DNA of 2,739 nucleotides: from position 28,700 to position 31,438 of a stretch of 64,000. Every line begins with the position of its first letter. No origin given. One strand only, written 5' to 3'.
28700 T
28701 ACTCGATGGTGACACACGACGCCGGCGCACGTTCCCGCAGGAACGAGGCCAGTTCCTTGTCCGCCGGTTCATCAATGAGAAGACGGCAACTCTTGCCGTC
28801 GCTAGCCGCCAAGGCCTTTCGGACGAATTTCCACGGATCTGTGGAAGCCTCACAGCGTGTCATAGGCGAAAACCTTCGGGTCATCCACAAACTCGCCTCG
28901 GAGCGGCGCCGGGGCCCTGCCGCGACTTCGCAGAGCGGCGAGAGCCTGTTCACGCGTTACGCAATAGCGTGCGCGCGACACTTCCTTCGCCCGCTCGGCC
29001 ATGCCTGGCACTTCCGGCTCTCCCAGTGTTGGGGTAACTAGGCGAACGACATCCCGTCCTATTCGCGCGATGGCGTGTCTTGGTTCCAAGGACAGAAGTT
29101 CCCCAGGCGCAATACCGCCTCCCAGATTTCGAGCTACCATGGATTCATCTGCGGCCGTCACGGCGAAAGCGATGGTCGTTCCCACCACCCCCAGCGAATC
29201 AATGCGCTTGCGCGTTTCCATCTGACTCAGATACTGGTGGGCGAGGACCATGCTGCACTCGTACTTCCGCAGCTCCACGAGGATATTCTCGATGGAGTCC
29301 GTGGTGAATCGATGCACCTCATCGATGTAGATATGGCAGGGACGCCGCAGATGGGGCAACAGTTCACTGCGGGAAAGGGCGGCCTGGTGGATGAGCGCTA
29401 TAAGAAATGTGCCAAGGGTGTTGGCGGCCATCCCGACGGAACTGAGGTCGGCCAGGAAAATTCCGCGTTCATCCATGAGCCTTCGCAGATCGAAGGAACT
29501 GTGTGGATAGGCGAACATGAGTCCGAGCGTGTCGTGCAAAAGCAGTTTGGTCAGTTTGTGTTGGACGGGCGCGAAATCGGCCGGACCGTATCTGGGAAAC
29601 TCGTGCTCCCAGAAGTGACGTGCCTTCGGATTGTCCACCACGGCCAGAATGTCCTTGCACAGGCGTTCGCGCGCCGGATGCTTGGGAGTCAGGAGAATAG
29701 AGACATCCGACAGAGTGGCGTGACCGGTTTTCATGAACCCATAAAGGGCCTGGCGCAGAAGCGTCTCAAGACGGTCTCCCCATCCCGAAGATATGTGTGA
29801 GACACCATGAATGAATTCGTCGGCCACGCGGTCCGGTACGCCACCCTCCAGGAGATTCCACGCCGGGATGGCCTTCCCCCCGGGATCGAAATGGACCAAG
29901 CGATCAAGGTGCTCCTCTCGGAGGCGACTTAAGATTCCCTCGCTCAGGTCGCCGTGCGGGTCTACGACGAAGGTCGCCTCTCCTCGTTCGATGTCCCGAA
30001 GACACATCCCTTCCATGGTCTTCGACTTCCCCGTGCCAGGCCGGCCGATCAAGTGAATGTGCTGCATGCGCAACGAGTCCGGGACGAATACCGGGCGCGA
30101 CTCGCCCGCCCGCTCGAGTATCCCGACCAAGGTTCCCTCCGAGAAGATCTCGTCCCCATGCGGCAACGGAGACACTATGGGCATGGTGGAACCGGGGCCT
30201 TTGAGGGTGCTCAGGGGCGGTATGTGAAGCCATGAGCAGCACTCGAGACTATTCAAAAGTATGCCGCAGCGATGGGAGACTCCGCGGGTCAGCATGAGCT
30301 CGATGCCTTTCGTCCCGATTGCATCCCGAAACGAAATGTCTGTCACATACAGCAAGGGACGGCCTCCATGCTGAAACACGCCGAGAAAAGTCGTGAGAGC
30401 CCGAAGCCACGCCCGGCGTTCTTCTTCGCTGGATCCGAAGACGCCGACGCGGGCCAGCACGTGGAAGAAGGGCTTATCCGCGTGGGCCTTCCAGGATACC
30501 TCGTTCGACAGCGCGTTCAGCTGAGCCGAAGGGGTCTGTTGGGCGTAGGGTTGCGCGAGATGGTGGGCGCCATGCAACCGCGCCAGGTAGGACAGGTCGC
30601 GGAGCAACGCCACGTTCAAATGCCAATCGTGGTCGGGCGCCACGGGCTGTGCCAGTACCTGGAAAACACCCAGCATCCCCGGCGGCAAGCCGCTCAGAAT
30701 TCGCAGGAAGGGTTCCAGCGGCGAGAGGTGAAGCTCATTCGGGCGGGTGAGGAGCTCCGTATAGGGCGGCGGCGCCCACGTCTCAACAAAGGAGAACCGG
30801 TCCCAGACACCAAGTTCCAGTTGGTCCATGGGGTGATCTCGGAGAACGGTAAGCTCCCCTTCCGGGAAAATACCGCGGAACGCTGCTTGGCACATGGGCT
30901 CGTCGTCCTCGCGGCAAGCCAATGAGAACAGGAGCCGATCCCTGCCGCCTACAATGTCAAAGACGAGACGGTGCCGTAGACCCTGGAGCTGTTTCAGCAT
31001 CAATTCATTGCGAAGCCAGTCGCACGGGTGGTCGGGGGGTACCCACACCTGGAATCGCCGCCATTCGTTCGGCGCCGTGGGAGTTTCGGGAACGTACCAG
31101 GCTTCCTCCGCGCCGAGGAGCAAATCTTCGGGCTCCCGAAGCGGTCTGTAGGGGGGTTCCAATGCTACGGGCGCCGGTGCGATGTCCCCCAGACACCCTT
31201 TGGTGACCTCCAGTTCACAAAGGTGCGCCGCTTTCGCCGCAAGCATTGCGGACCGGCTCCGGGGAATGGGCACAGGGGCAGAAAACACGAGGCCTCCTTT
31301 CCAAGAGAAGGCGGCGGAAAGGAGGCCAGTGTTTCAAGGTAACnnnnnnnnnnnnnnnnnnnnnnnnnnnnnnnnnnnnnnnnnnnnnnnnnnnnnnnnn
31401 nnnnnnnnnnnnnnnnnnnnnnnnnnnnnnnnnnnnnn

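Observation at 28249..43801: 15-gene translationally coupled operon with two FtsK/HerA-family ATPases, Lon-like protease, kinase, beta-propeller and membrane protein: candidate undescribed conflict system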

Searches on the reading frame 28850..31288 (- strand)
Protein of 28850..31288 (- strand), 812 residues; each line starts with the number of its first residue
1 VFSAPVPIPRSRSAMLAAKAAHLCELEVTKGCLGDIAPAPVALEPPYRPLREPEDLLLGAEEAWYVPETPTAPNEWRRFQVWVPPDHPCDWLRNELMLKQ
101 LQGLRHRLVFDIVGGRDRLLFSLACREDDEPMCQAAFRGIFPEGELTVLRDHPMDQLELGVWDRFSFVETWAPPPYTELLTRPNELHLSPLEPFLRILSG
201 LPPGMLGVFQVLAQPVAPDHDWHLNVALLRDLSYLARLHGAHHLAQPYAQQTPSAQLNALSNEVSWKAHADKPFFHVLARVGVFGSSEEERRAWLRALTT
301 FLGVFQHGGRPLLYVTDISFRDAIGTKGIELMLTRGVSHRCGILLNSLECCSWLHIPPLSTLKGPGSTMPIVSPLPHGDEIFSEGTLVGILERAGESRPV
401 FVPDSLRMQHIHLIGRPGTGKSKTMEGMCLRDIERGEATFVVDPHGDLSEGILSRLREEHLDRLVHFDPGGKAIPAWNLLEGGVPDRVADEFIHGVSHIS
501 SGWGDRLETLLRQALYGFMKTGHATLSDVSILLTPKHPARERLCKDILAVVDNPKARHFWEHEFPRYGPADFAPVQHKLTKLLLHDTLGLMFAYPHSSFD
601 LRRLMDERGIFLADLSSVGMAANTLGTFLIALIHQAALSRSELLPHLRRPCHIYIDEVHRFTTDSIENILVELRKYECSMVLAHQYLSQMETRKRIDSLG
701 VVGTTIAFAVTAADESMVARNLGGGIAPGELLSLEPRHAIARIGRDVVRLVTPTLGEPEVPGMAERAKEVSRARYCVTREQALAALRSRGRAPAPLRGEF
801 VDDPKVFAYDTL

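Call 6: search_protein_families(library=pfam, max_evalue=0.1, proteins=[window:28850-31288:-])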
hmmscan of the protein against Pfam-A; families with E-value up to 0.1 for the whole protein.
window:28850-31288:- (812 aa): 7 families
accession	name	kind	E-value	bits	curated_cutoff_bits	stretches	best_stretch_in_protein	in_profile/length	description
PF10412.15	TrwB_AAD_bind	-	5.2e-09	35.9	20.5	1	403-693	10-289/387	Type IV secretion-system coupling protein DNA-binding domain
PF13401.12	AAA_22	-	0.0037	18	27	0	631-683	73-121/130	AAA domain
PF07728.20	AAA_5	-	0.0073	16.7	22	0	636-671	53-87/139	AAA domain (dynein-related subfamily)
PF01935.23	DUF87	-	0.0095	16.5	23.2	1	408-448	23-64/220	Helicase HerA, central domain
PF13191.12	AAA_16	-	0.039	14.9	32.6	0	409-463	25-80/167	AAA ATPase domain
PF12696.13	TraG-D_C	-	0.044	14.1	22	1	650-692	1-44/126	TraM recognition site of TraD and TraG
PF03308.22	MeaB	-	0.099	12.1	23.1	0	403-451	28-78/273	Methylmalonyl Co-A mutase-associated GTPase MeaB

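Call 8: search_protein_families(library=padloc, max_evalue=0.01, proteins=[window:28850-31288:-])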
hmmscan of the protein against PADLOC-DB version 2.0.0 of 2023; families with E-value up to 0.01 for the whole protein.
window:28850-31288:- (812 aa): 2 families
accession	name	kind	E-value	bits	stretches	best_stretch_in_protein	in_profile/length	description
PDLC04140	mad8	-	5.2e-08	30.8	1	407-690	26-237/314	mads_8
PDLC04103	HerA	-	0.0022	14.4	0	403-448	167-212/579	-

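Call 15: search_protein_families(library=ncbifam, max_evalue=0.01, proteins=[window:28850-31288:-])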
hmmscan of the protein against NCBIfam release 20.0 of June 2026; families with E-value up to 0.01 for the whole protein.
window:28850-31288:- (812 aa): 5 families
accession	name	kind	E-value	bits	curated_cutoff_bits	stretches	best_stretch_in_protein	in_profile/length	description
TIGR03743.1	SXT_TraD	subfamily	1.2e-06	27.3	366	1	396-448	163-215/636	conjugative transfer system coupling protein TraD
TIGR03754.1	conj_TOL_TraD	equivalog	8.9e-05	21.2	647.55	1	396-448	168-220/643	type IV conjugative transfer system coupling protein TraD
NF045973.1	conju_CD1115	equivalog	0.0011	17.9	250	0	401-462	17-77/442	VirD4-like conjugal transfer protein, CD1115 family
TIGR00929.1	VirB4_CagE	subfamily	0.0027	16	643.1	1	585-722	590-713/792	VirB4 family type IV secretion/conjugal transfer ATPase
TIGR02759.1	TraD_Ftype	equivalog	0.0054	15.5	521.35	0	403-449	171-217/566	type IV conjugative transfer system coupling protein TraD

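Call 22: find_homologous_proteins(query=window:28850-31288:-, max_evalue=0.00001)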
Query window:28850-31288:- (812 aa): 105 proteins with E <= 0.00001 among 8000 candidates.
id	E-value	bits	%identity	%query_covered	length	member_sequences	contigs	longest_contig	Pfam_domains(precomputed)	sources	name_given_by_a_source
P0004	0.0e+0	1855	100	98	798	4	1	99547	PF10412.16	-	-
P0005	0.0e+0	1487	81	98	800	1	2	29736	PF10412.16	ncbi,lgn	-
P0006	3.6e-228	778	47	96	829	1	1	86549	PF10412.16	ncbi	-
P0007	1.4e-227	776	45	97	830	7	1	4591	PF10412.16,PF02534.21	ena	-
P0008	3.4e-214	732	49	87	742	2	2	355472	-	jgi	-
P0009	1.5e-198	680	42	96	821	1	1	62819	-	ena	-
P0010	1.0e-195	671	50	76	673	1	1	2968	PF10412.16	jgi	jgi:hypothetical protein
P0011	3.0e-195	669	44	94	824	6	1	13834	PF10412.16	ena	-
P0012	1.5e-194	667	45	83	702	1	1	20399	-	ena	-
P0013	1.6e-182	627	40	96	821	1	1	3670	PF10412.16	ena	-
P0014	4.2e-182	626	39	97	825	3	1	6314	PF10412.16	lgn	-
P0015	4.2e-180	619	39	96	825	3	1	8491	PF10412.16,PF01935.24,PF02534.21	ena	-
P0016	4.8e-180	619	40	95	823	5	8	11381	PF10412.16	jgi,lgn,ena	jgi:hypothetical protein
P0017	2.8e-179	617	40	96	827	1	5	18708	PF10412.16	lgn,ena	-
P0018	5.7e-179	616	40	96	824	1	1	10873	PF10412.16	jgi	jgi:hypothetical protein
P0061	1.2e-161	558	37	96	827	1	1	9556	PF26449.1,PF10412.16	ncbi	ncbi:MAG: type IV secretion system DNA-binding domain-containing protein [bacterium]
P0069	1.5e-158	548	38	96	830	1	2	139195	PF10412.16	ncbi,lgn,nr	ncbi:MAG: ATP-binding protein [Phycisphaerae bacterium]|nr:ATP-binding protein [Phycisphaerae bacter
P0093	9.7e-71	258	30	92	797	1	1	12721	PF10412.16,PF12696.14,PF13191.13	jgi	jgi:type IV secretion system coupling TraD/TrwB family protein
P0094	3.3e-52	196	29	92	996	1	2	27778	PF26449.1,PF10412.16,PF12696.14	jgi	jgi:hypothetical protein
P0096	1.8e-49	187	27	92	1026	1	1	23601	PF26449.1,PF10412.16,PF01935.24,PF02534.21,PF12696.14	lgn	-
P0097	7.3e-44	169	30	49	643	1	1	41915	PF10412.16,PF23477.2,PF02534.21,PF12696.14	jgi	-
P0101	3.3e-38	150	30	54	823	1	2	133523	PF26449.1,PF10412.16,PF01935.24,PF02534.21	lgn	-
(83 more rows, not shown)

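Call 23: find_encoding_contigs(protein=P0005, flank=10000, max_places=2)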
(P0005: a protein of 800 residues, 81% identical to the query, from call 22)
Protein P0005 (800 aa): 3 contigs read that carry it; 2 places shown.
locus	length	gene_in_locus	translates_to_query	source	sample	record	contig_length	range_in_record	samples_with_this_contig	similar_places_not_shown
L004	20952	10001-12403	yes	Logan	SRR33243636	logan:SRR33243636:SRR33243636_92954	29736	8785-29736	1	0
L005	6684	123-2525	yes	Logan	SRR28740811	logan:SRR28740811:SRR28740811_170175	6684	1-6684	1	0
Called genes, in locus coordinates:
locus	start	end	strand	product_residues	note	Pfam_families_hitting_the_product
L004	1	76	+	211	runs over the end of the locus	-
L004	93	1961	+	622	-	-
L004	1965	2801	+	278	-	PF00069:Pkinase, PF07714:PK_Tyr_Ser-Thr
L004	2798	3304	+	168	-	-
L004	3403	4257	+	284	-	-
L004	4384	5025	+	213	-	-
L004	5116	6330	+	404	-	-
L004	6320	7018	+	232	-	-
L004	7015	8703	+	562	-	-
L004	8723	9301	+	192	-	-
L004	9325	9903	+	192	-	-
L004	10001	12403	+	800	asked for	PF10412:TrwB_AAD_bind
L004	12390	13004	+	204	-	-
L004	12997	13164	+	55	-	-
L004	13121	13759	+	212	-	-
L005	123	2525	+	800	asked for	PF10412:TrwB_AAD_bind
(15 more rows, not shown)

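Call 24: find_encoding_contigs(protein=P0006, flank=10000, max_places=2)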
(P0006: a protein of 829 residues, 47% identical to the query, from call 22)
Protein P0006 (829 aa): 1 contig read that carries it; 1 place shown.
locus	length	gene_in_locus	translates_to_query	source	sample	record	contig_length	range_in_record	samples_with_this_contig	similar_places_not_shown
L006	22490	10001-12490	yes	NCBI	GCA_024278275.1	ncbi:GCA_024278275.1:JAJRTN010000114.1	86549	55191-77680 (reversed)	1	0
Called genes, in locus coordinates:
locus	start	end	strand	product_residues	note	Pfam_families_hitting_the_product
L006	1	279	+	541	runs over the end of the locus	-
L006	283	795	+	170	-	-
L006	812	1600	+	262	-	-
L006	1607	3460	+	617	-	-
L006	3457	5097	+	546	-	PF00069:Pkinase, PF07714:PK_Tyr_Ser-Thr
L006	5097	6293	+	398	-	-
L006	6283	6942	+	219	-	-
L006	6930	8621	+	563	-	-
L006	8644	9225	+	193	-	-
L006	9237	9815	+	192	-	-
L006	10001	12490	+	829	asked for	PF10412:TrwB_AAD_bind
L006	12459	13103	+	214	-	-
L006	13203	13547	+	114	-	-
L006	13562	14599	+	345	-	PF22548:AEP-TOTE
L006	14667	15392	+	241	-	-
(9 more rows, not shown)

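Call 25: find_encoding_contigs(protein=P0069, flank=10000, max_places=2)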
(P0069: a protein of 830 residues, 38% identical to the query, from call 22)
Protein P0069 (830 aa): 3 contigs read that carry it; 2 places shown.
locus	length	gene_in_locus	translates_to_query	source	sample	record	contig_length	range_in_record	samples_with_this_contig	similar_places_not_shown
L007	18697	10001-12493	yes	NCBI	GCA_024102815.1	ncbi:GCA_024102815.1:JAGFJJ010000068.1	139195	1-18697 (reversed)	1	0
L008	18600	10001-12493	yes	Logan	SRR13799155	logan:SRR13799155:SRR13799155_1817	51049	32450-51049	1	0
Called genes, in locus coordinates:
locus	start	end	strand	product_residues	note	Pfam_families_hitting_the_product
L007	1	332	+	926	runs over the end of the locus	-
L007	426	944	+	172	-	-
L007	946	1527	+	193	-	-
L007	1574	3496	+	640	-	-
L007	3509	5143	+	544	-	PF00069:Pkinase, PF07714:PK_Tyr_Ser-Thr, PF07719:TPR_2 (faint), PF13428:TPR_14 (faint)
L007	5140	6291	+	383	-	-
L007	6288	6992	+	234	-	-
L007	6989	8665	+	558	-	-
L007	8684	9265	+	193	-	-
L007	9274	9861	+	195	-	-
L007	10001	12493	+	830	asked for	PF10412:TrwB_AAD_bind (weak)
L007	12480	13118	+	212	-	-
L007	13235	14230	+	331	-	PF22548:AEP-TOTE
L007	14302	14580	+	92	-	-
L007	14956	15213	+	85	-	PF12728:HTH_17 (weak)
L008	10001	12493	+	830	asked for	PF10412:TrwB_AAD_bind (weak)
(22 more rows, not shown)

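Call 31: find_related_loci(query=A2, collection=genome_contigs, flank=10000)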
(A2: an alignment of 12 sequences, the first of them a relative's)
Query A2 (798 aa) in genome_contigs; peptide patterns used: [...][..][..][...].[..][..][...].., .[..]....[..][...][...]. (x = any residue, [..] = any of these).
61 stretches matched a pattern; 44 encode a relative of the query (tblastn E <= 1e-3); 44 distinct loci.
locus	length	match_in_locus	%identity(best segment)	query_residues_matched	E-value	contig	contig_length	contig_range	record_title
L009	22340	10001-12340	46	1-775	0e+0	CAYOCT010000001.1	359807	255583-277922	MAG TPA_asm: uncultured Nitrospiraceae bacterium isolate binchicken_co16_39 genome assembly, contig: NODE_15_length_3598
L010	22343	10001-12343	47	1-776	0e+0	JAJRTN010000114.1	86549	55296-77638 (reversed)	MAG: Candidatus Hydrogenedentota bacterium isolate Dive96_bin1.67 k141_2649453, whole genome shotgun sequence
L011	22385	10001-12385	38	1-789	0e+0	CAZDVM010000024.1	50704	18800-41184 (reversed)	MAG TPA_asm: uncultured Pirellulales bacterium isolate SRP141376_co1_361 genome assembly, contig: NODE_1695_length_50704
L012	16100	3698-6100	40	1-796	0e+0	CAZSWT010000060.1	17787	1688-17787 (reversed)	MAG TPA_asm: uncultured Desulfobacteraceae bacterium isolate binchicken_co100_259 genome assembly, contig: NODE_4905_len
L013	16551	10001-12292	40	1-761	1e-179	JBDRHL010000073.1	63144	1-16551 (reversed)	MAG: Planctomycetota bacterium isolate MEGAHIT-group-1.515 k141_12535744, whole genome shotgun sequence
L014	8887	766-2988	40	1-738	5e-179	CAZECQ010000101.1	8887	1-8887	MAG TPA_asm: uncultured Pirellulales bacterium isolate binchicken_co334_241 genome assembly, contig: NODE_14819_length_8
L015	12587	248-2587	39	1-777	2e-178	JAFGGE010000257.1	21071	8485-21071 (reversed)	MAG: Sedimentisphaerales bacterium isolate Zod_Metabat.1370 k87_12581804, whole genome shotgun sequence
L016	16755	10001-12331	41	1-775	2e-176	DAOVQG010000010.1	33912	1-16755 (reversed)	MAG TPA_asm: Phycisphaerales bacterium isolate CSMAG_1569 CSMAG_1569_k141_1336751_length_33912_cov_21.0722, whole genome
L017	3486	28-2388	38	1-784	0e+0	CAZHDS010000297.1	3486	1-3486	MAG TPA_asm: uncultured Ignavibacteriales bacterium isolate binchicken_co86_98 genome assembly, contig: NODE_19642_lengt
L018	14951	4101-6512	37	1-796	5e-174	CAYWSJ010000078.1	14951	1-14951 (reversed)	MAG TPA_asm: uncultured Bacteroidales bacterium isolate binchicken_co13_419 genome assembly, contig: NODE_5977_length_14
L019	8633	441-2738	38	1-762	2e-173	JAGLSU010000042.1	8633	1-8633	MAG: Planctomycetota bacterium isolate RS_9_64 ROV157_9.bin.64.fa_42, whole genome shotgun sequence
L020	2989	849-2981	41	1-708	0e+0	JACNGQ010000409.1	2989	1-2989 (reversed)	MAG: Planctomycetota bacterium isolate NIOZ-UU13 NIOZ-UU_NODE_49209_length_2989_cov_9.63906, whole genome shotgun sequen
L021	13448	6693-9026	39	1-775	9e-171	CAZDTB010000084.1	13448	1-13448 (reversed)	MAG TPA_asm: uncultured Planctomycetales bacterium isolate SRP214966_co2_72 genome assembly, contig: NODE_7524_length_13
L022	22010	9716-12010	38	1-762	4e-168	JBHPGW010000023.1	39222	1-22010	Planctomycetota bacterium isolate SAG AM-311-N14 NODE_23_length_39222_cov_32.156126, whole genome shotgun sequence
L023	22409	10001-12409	38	1-796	3e-166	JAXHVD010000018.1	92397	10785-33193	MAG: Thermodesulfobacteriota bacterium isolate MAG68_tar_biofilm MAG68_18, whole genome shotgun sequence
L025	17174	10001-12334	40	1-776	9e-162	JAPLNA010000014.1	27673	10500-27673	MAG: Planctomycetota bacterium isolate LacPavin_0419_WC90_MAG_66_8 LacPavin_0419_WC90_scaffold_299151, whole genome shot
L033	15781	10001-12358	36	1-784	3e-143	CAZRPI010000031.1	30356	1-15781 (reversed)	MAG TPA_asm: uncultured Pelobacter sp. isolate binchicken_co20_398 genome assembly, contig: NODE_3221_length_30356_cov_1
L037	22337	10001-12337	35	2-785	6e-134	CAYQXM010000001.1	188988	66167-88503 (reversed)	MAG TPA_asm: uncultured Pirellulales bacterium isolate SRP192927_co7_53 genome assembly, contig: NODE_40_length_188988_c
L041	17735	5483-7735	38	13-762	1e-145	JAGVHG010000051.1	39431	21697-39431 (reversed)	MAG: Phycisphaerae bacterium isolate DeMMO2_2 c_000000078075, whole genome shotgun sequence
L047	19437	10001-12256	39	13-761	2e-173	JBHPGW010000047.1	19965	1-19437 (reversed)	Planctomycetota bacterium isolate SAG AM-311-N14 NODE_47_length_19965_cov_25.615620, whole genome shotgun sequence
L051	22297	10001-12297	41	1-761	8e-148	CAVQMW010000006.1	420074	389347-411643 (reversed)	MAG: uncultured delta proteobacterium isolate MFD03804.bin.1.81 genome assembly, contig: contig_4441, whole genome shotg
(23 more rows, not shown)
